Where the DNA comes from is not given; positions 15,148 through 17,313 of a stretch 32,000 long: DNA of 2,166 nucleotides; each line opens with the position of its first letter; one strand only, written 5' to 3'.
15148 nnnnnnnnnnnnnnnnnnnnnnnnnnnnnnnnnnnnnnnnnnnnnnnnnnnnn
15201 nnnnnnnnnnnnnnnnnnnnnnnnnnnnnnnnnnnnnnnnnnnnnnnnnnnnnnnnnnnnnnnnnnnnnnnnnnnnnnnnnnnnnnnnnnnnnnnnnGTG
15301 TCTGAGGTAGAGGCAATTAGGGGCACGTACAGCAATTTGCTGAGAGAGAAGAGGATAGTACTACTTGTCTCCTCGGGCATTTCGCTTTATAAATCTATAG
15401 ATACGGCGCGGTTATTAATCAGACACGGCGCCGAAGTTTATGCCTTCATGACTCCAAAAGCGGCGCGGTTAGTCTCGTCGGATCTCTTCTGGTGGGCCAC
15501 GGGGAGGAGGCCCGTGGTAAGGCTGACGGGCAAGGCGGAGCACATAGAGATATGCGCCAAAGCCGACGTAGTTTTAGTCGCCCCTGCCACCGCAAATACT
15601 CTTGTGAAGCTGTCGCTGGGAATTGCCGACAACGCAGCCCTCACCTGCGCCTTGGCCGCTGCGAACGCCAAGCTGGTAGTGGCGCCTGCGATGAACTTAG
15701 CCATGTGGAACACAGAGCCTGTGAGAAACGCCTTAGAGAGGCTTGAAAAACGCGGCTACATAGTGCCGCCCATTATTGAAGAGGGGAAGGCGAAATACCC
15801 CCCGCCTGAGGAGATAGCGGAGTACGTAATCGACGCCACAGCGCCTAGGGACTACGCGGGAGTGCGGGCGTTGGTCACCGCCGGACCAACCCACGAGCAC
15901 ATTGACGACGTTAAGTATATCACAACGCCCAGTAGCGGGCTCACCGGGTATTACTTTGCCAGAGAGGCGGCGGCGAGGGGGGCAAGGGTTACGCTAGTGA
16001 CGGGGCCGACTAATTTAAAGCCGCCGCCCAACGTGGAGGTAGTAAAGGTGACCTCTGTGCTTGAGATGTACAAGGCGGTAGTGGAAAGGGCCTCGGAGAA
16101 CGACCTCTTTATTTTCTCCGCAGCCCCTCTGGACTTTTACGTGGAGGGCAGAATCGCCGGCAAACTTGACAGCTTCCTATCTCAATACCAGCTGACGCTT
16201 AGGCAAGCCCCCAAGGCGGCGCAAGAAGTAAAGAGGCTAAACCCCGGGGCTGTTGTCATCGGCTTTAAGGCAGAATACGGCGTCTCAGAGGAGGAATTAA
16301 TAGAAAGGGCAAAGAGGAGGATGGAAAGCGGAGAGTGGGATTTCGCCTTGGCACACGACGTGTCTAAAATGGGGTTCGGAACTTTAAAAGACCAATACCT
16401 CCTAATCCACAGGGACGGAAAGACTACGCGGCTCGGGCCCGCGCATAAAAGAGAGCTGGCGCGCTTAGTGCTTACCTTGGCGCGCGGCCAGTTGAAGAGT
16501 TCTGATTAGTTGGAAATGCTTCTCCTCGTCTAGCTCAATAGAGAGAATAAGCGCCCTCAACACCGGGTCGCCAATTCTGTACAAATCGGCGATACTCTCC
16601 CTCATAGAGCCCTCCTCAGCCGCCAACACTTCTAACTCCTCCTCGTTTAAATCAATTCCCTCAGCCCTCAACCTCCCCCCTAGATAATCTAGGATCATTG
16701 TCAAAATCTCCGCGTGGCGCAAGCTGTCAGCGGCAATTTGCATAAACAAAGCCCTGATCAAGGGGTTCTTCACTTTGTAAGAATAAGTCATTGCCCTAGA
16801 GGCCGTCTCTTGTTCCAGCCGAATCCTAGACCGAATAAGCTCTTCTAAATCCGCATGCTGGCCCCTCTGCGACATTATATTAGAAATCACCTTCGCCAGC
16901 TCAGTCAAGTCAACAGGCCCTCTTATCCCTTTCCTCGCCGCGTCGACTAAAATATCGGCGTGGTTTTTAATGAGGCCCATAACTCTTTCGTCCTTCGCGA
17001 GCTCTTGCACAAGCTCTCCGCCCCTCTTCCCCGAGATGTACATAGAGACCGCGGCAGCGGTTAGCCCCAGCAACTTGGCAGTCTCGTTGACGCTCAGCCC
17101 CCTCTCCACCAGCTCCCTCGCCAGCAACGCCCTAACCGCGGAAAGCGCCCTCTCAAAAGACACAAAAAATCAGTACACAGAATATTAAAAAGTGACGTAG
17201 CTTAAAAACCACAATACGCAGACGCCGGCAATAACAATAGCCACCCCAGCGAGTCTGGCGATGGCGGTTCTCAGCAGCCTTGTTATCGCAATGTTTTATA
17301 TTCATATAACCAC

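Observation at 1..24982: A divergent two-gene repeat unit occurs three times, and no large-gene copy is intact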

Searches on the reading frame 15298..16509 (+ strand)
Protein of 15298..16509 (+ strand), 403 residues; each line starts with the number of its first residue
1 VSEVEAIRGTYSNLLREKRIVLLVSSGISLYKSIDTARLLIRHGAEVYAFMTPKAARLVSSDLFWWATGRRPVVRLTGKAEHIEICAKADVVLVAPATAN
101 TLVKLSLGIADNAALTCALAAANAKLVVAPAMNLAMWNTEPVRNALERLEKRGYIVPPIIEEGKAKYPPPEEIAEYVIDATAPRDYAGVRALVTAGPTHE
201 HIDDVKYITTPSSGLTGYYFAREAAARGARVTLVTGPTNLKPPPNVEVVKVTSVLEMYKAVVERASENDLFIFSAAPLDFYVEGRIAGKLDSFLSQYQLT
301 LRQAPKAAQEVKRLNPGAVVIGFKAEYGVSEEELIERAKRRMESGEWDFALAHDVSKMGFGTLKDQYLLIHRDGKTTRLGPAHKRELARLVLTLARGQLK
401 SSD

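Call 83: search_protein_families(library=pfam, proteins=[window:15298-16509:+], max_evalue=0.01)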
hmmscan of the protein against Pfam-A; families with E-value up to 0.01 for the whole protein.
window:15298-16509:+ (403 aa): 2 families
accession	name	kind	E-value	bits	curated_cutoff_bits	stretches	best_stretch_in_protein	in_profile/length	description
PF04127.22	DFP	-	2.1e-49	168.3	22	1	187-369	2-185/186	DNA/pantothenate metabolism flavoprotein C-terminal domain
PF02441.25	Flavoprotein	-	2.8e-24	86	22.7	1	18-180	1-161/162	Flavoprotein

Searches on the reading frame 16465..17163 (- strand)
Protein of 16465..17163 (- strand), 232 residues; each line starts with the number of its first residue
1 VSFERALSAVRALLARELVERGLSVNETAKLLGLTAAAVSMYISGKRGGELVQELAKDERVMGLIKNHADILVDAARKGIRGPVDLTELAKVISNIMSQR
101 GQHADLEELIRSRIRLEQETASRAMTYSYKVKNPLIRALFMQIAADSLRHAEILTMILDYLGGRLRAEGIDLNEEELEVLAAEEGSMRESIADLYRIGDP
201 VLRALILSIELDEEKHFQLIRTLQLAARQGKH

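Call 24: search_protein_families(library=pfam, proteins=[window:16465-17163:-], max_evalue=0.01)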
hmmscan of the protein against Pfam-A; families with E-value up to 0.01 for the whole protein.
window:16465-17163:- (232 aa): 2 families
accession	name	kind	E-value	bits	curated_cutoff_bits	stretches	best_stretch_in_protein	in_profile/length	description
PF01381.28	HTH_3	-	4.7e-05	23.8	23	1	16-55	5-44/55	Helix-turn-helix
PF02915.23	Rubrerythrin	-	0.00056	20.7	22.8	1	114-197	7-91/137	Rubrerythrin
